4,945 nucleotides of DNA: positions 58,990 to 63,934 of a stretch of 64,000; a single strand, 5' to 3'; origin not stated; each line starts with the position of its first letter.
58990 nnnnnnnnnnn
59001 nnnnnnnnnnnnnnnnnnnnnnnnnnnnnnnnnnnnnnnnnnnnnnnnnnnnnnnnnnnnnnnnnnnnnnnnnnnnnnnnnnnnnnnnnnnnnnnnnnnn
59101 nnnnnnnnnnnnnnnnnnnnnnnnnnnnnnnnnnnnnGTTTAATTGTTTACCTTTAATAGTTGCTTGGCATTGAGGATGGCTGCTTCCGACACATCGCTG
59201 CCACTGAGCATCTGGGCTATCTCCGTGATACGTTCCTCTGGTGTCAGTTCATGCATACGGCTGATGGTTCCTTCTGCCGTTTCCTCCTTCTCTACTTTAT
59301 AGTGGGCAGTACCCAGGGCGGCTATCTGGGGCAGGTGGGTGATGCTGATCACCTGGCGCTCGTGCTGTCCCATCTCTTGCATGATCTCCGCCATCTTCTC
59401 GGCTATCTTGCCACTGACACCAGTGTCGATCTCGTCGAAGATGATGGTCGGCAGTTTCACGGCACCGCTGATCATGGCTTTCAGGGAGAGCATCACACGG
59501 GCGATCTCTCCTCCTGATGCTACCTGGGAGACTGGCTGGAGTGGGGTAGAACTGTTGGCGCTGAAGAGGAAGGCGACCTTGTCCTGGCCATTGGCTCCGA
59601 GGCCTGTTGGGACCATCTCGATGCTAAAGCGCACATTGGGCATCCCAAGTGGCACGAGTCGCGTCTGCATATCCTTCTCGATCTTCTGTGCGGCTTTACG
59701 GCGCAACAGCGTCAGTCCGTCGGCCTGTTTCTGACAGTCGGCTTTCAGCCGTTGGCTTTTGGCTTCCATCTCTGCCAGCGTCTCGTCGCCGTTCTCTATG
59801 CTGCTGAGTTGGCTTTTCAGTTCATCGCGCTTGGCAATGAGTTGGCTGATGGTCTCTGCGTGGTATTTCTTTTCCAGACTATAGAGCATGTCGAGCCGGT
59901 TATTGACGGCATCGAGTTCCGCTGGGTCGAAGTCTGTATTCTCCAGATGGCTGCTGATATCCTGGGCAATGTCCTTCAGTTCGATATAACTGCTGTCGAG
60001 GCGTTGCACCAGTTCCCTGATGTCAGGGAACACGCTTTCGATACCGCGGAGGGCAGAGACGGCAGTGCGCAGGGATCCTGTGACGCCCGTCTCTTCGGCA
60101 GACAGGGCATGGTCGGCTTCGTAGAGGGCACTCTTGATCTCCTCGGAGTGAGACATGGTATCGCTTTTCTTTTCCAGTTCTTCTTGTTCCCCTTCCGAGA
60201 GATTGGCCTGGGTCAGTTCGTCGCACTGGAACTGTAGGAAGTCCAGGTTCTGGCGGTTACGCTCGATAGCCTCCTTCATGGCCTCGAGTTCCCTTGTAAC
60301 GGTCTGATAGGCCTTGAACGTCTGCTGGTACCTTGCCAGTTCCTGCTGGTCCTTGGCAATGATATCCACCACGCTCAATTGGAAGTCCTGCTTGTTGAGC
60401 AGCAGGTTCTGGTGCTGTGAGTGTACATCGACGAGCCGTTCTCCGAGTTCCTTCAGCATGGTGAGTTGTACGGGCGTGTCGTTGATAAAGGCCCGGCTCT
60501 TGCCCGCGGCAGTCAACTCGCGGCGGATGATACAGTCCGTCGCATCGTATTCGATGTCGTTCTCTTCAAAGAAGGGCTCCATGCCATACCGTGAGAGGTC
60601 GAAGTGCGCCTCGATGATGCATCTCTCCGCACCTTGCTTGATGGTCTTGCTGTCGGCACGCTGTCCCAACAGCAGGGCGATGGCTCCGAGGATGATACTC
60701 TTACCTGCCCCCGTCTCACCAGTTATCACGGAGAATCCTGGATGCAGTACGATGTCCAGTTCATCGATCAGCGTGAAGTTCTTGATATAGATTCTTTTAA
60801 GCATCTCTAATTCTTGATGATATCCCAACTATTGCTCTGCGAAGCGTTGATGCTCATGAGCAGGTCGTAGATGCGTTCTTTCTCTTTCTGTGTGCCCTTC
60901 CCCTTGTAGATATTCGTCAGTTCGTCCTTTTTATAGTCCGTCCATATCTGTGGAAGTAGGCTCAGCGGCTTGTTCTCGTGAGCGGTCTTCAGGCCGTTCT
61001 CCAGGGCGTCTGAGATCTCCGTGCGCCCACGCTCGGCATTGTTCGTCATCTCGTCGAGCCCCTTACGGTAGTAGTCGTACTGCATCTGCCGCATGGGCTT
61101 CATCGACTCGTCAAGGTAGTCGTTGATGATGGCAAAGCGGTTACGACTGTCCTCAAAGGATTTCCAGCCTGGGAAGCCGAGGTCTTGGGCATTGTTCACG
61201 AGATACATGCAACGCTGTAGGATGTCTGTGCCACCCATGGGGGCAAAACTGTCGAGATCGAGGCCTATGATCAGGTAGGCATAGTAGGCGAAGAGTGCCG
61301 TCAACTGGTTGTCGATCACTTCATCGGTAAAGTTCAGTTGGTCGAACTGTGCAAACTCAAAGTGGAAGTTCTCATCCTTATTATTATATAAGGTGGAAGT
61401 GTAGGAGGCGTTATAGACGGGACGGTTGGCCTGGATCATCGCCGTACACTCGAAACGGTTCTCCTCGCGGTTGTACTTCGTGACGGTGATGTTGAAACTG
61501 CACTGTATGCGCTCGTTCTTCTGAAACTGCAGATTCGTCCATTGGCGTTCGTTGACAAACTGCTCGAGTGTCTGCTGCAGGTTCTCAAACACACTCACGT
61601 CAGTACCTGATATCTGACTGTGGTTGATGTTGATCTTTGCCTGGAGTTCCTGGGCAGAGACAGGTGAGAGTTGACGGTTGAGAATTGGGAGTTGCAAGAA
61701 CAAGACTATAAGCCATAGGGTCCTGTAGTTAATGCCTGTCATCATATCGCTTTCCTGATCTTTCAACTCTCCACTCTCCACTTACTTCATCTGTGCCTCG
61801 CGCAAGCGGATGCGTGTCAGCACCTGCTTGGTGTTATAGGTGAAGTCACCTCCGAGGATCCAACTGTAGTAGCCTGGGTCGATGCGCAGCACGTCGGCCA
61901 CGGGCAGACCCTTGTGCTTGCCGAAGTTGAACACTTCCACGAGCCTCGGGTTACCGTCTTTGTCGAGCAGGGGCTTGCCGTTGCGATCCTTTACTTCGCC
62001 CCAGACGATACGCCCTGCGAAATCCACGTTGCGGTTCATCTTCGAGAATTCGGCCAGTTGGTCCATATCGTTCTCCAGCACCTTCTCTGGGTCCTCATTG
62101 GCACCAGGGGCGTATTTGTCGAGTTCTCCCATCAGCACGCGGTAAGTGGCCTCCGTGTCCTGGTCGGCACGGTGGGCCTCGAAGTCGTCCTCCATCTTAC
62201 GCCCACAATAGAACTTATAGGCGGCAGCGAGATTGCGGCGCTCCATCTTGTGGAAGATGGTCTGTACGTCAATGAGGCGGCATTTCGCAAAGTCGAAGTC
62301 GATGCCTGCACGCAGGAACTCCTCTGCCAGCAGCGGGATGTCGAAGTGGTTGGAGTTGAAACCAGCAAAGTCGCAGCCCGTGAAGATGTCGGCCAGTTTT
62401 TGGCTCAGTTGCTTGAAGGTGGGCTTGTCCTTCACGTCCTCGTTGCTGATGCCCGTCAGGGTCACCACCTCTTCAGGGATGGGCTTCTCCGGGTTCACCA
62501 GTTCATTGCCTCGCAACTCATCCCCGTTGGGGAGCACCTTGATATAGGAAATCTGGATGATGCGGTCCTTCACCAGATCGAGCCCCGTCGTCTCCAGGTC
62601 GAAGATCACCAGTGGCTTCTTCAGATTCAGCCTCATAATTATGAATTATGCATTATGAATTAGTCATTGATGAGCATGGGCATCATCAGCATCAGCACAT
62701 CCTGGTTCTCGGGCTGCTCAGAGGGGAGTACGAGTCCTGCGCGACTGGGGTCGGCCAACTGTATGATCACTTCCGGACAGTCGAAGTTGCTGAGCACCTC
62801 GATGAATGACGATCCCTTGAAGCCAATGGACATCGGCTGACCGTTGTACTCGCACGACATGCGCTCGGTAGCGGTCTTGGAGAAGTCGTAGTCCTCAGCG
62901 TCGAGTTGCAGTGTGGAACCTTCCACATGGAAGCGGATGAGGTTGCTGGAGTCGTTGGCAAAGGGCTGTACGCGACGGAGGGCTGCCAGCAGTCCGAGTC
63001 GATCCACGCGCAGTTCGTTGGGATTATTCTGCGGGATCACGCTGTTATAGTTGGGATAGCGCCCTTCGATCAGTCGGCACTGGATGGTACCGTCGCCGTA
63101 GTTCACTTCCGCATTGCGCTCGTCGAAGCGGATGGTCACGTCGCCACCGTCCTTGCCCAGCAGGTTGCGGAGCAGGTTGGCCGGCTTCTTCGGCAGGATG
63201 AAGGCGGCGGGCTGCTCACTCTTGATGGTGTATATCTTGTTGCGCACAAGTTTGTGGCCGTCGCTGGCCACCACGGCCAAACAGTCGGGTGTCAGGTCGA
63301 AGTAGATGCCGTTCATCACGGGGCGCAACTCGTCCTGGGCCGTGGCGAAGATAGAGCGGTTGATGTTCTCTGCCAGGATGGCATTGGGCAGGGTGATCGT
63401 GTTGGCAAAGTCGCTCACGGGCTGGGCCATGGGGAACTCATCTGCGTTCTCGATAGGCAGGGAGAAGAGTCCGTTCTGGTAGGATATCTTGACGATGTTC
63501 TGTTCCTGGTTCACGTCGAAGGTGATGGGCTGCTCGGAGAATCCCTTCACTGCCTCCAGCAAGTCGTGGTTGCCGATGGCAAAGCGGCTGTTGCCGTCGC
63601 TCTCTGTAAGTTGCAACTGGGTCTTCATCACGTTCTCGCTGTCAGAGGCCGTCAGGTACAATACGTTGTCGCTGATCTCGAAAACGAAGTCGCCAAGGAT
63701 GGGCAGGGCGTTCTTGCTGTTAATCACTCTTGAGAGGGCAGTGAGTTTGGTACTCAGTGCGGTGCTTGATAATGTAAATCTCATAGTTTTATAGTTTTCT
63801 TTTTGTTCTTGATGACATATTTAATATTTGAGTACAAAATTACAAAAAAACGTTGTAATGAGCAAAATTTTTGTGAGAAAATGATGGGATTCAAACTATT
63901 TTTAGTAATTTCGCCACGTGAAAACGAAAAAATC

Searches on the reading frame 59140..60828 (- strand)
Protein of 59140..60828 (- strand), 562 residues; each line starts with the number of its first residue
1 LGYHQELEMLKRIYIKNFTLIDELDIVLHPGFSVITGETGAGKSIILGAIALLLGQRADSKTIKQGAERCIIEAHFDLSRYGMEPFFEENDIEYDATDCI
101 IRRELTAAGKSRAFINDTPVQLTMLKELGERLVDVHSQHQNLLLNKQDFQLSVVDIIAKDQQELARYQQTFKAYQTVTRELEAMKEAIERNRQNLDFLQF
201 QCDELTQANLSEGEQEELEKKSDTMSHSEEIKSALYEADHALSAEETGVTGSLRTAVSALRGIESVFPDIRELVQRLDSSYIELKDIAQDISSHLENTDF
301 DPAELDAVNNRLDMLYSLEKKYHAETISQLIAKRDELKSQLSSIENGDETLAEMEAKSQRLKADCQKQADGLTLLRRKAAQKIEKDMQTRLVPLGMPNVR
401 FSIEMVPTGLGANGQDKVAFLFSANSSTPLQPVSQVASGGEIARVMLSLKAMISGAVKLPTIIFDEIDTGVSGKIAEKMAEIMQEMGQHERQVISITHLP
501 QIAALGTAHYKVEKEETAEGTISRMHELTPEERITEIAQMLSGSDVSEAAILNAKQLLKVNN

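Call 8: search_protein_families(library=pfam, proteins=[window:59140-60828:-], max_evalue=0.001)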
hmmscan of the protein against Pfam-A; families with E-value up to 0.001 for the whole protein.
window:59140-60828:- (562 aa): 6 families
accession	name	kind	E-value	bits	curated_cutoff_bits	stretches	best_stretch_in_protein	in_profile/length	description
PF02463.25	SMC_N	-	5.6e-20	72.2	40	1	9-516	1-215/220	RecF/RecN/SMC N terminal domain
PF13476.12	AAA_23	-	6.6e-17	63.3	27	1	12-230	1-192/201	AAA domain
PF13175.12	AAA_15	-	1.6e-11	44.9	32.1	1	9-503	1-374/374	AAA ATPase domain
PF13304.12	AAA_21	-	1.5e-05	25.6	27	0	217-502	137-302/304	AAA domain, putative AbiEii toxin, Type IV TA system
PF13555.12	AAA_29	-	0.00051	20.2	27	0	10-54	1-46/61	P-loop containing region of AAA domain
PF23067.1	MG280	-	0.00094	19.2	27.4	1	170-294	69-187/259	Uncharacterised protein MG280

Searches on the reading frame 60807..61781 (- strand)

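Call 61: search_protein_families(library=pfam, proteins=[window:60807-61781:-], max_evalue=0.001)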
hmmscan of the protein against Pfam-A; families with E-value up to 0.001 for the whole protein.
window:60807-61781:- (324 aa): 1 family
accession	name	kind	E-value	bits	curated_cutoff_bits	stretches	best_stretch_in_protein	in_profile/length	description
PF16119.10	DUF4835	-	4.4e-109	364.3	25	1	44-320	1-274/276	Domain of unknown function (DUF4835)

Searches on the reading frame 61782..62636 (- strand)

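Call 61: search_protein_families(library=pfam, proteins=[window:61782-62636:-], max_evalue=0.001)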
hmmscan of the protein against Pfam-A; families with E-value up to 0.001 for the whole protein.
window:61782-62636:- (284 aa): 3 families
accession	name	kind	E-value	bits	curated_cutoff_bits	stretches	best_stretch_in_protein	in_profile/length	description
PF00929.31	RNase_T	-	1.2e-21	78.4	24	1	10-168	1-164/164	Exonuclease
PF20600.3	ExoX-like_C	-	8.2e-11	41.5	26.5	1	236-261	1-26/30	Exodeoxyribonuclease X-like C-terminal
PF13482.12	RNase_H_2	-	4.7e-05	23.8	22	1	10-139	1-109/165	RNase_H superfamily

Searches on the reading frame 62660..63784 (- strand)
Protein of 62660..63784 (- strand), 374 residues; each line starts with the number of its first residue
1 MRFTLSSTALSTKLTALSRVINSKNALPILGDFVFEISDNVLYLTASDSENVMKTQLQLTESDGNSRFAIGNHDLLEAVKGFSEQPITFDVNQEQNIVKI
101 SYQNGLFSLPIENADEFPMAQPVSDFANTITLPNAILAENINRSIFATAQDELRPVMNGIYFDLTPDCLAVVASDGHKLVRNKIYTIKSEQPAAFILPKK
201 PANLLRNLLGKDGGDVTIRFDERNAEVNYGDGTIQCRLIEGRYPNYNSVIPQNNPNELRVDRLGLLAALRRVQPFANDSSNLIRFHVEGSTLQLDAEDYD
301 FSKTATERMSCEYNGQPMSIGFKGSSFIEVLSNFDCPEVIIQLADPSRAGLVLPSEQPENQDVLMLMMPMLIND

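Call 61: search_protein_families(library=pfam, proteins=[window:62660-63784:-], max_evalue=0.001)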
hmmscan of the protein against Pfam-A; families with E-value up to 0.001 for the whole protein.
window:62660-63784:- (374 aa): 3 families
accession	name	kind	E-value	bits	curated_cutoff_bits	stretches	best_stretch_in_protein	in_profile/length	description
PF02767.21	DNA_pol3_beta_2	-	2.9e-22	79.6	27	1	132-245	2-116/116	DNA polymerase III beta subunit, central domain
PF00712.24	DNA_pol3_beta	-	1.8e-21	77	24.4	1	1-119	1-118/120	DNA polymerase III beta subunit, N-terminal domain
PF02768.20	DNA_pol3_beta_3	-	7.7e-18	64.9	27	1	248-370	2-120/121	DNA polymerase III beta subunit, C-terminal domain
